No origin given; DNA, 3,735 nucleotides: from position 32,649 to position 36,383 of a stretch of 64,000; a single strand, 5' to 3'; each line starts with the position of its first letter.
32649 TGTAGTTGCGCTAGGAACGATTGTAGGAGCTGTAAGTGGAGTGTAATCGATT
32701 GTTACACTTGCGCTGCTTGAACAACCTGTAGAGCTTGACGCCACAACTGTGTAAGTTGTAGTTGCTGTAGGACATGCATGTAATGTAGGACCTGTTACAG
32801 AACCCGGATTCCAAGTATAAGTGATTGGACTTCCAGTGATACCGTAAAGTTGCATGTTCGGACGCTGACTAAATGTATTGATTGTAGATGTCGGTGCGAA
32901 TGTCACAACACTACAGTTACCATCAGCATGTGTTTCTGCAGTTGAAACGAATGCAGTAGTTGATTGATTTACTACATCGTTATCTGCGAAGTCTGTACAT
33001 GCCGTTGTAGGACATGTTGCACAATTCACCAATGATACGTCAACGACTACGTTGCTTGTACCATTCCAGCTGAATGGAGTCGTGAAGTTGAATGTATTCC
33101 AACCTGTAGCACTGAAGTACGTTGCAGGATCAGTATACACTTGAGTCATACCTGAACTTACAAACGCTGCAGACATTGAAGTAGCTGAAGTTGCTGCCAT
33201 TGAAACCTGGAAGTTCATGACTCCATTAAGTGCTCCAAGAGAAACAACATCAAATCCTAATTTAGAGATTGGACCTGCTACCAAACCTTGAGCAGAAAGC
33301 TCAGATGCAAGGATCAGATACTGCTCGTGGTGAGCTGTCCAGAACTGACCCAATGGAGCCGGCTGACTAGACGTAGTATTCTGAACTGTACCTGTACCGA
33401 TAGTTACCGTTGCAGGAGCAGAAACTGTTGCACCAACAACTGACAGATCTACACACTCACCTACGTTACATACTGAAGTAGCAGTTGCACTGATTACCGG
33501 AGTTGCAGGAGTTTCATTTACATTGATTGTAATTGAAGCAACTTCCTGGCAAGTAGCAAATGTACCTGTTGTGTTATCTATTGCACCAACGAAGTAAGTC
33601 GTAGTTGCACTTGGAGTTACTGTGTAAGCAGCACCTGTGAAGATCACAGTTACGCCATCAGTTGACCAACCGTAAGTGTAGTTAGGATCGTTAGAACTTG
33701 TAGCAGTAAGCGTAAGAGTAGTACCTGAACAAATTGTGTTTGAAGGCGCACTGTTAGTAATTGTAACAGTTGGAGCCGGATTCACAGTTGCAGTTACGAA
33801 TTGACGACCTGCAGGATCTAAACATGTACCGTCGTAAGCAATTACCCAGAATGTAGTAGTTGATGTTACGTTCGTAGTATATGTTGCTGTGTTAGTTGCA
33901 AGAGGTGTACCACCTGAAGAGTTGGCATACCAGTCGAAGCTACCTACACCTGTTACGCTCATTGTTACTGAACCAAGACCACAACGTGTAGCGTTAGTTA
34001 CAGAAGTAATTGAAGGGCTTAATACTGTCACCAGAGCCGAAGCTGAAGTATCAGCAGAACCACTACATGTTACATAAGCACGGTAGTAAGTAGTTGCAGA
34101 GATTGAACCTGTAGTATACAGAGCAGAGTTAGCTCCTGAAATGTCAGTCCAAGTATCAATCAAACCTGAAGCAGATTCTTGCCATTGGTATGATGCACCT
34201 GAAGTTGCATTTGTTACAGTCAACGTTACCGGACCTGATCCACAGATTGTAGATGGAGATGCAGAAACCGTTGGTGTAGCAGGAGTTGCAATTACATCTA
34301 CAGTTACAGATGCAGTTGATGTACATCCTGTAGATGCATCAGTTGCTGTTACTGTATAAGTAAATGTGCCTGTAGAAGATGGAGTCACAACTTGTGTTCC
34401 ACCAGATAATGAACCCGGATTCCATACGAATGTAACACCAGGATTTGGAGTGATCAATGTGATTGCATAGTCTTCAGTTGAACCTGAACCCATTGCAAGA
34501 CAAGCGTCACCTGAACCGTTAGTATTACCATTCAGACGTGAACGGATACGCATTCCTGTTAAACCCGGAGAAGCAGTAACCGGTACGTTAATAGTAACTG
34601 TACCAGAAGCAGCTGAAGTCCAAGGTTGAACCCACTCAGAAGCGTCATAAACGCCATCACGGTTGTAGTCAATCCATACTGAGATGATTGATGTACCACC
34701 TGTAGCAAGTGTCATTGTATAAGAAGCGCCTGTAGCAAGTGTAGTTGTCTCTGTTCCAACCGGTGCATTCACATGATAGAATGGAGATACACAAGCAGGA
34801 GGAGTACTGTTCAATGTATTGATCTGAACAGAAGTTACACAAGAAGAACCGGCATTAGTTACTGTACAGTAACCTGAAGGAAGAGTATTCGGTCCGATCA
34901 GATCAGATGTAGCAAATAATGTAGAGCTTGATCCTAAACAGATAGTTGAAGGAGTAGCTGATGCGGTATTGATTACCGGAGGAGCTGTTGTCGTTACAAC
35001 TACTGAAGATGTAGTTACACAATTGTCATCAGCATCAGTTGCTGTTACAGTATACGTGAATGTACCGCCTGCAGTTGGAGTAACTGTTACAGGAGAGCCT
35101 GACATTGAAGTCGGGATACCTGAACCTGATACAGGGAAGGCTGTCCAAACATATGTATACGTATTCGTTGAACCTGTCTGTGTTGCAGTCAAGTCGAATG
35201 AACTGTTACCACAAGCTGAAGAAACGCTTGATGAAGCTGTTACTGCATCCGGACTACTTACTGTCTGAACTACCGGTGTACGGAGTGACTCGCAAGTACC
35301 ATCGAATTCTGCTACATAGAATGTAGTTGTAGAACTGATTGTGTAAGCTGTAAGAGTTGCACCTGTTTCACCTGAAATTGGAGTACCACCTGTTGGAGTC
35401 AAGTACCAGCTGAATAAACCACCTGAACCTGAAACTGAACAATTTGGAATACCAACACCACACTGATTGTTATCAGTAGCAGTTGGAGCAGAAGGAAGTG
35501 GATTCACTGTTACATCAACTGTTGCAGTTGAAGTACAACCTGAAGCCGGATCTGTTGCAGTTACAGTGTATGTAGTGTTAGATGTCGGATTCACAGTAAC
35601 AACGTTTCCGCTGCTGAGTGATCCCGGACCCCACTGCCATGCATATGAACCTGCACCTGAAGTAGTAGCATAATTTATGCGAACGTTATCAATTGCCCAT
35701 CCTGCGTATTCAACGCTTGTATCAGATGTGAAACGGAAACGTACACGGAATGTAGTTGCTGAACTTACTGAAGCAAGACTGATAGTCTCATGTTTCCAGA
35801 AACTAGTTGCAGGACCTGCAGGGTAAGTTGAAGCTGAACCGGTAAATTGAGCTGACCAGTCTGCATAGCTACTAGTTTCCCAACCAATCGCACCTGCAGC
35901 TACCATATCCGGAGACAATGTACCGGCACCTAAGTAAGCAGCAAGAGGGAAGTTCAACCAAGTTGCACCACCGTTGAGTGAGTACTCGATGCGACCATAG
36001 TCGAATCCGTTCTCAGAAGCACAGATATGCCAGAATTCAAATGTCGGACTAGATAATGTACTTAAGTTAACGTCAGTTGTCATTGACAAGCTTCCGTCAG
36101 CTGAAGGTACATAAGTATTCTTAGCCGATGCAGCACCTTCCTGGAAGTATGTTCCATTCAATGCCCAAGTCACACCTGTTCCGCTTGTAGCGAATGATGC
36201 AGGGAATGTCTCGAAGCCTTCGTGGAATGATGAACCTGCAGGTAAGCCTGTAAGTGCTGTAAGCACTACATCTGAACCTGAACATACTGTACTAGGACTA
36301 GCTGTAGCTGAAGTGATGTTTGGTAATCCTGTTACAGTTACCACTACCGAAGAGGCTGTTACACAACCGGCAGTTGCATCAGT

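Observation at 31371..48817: ~17.4 kb single adhesin gene (~5800 aa) with a beta-helix core, Ig-like repeat modules and a large internal duplication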

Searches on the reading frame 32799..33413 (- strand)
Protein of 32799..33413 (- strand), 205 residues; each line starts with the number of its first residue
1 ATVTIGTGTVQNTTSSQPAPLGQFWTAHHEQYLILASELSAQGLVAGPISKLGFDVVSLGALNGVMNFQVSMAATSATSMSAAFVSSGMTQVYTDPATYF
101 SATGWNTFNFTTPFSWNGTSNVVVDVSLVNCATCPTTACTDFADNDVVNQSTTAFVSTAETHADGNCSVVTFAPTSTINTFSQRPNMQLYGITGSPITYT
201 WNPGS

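Call 71: search_protein_families(library=pfam, proteins=[window:32799-33413:-], max_evalue=1)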
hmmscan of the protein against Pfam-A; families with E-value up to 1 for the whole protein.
window:32799-33413:- (205 aa): 0 families

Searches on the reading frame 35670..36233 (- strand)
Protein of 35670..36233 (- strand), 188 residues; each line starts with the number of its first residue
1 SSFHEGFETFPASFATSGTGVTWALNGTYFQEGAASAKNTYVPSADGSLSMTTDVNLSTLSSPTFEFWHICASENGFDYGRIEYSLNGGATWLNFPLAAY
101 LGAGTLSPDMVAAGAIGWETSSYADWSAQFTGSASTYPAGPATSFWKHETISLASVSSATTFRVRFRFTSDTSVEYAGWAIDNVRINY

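Call 24: search_protein_families(library=pfam, proteins=[window:35670-36233:-], max_evalue=5)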
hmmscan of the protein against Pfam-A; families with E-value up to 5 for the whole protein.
seq(188 aa): 3 families
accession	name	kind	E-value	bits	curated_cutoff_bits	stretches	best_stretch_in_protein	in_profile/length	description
PF21471.3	Reelin_subrepeat-B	-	4.5e-08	33.4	27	1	44-186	21-126/127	Reelin subrepeat B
PF20773.4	InhA-like_MAM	-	5.6e-05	23.2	26.9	2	50-98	52-100/191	Immune inhibitor A-like, MAM domain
PF02464.23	CinA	-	0.13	12.3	23.5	1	75-135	42-102/155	Competence-damaged protein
